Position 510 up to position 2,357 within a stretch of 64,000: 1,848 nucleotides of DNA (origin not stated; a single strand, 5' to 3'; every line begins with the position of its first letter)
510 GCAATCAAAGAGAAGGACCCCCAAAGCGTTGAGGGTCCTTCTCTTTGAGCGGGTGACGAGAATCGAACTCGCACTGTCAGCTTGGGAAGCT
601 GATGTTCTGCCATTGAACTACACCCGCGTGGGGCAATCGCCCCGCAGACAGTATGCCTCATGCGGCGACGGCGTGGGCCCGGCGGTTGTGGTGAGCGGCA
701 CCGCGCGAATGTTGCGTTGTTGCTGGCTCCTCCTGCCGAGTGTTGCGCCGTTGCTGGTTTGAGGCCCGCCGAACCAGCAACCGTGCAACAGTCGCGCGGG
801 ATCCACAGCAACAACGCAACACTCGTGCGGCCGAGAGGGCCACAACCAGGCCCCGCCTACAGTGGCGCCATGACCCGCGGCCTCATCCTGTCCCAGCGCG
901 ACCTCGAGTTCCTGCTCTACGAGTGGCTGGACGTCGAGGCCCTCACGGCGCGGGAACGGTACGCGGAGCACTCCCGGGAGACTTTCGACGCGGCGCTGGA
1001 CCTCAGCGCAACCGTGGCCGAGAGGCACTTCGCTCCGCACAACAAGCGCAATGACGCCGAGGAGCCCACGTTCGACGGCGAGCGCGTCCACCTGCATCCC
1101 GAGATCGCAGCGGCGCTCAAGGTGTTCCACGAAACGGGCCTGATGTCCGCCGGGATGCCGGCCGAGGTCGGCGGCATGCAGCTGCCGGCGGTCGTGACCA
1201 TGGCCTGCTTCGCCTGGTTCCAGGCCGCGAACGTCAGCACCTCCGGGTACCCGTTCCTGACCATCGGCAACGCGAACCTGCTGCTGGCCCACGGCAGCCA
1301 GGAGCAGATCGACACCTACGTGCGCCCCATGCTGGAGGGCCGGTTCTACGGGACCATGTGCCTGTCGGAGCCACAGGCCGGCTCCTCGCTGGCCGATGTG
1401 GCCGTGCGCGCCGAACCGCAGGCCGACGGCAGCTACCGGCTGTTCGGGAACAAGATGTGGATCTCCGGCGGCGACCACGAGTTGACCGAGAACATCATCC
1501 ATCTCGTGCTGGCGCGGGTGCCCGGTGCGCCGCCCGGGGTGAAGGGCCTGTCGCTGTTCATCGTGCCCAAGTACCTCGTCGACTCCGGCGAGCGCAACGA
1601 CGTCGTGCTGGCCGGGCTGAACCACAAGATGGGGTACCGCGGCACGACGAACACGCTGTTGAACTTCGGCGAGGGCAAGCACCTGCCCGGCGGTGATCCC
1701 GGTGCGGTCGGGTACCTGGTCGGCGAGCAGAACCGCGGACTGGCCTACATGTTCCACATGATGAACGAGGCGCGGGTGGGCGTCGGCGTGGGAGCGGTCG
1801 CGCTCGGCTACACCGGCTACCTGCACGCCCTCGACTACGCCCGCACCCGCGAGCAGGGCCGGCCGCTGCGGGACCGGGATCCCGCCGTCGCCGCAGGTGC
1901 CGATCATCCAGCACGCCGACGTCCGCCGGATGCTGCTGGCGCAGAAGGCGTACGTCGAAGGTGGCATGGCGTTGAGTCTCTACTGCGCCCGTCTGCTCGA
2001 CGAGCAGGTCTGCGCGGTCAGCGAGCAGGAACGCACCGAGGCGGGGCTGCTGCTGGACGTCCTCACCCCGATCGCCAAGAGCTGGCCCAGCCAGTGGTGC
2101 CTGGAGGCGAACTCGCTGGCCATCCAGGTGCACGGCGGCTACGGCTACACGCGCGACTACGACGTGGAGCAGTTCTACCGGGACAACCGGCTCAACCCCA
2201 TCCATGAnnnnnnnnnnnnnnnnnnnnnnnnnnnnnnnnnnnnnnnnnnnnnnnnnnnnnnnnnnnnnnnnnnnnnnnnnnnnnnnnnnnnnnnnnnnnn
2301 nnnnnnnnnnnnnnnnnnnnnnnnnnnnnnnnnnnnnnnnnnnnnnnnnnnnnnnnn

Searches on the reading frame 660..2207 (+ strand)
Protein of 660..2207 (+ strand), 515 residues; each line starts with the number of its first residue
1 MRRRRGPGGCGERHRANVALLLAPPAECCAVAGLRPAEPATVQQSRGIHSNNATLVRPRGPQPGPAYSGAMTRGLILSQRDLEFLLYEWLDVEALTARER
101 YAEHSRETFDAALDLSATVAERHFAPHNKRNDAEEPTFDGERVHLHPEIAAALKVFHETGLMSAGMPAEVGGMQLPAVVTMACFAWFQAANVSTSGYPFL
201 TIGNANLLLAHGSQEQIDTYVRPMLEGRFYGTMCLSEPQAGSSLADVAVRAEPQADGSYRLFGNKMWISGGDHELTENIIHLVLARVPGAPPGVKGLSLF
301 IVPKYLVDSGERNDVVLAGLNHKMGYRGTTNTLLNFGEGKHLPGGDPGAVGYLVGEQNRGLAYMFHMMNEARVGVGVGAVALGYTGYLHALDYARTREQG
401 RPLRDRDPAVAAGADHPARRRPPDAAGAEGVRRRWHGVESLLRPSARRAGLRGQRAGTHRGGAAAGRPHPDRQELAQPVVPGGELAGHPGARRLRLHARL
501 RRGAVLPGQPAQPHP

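Call 19: search_protein_families(library=pfam, proteins=[window:660-2207:+], max_evalue=0.001)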
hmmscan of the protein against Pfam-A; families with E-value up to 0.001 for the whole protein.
window:660-2207:+ (515 aa): 2 families
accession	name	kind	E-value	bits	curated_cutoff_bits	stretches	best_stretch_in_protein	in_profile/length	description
PF02770.24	Acyl-CoA_dh_M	-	1.1e-09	38.8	33.3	1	233-335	2-93/97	Acyl-CoA dehydrogenase, middle domain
PF02771.21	Acyl-CoA_dh_N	-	1.5e-08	35.4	22.9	1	116-227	11-112/113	Acyl-CoA dehydrogenase, N-terminal domain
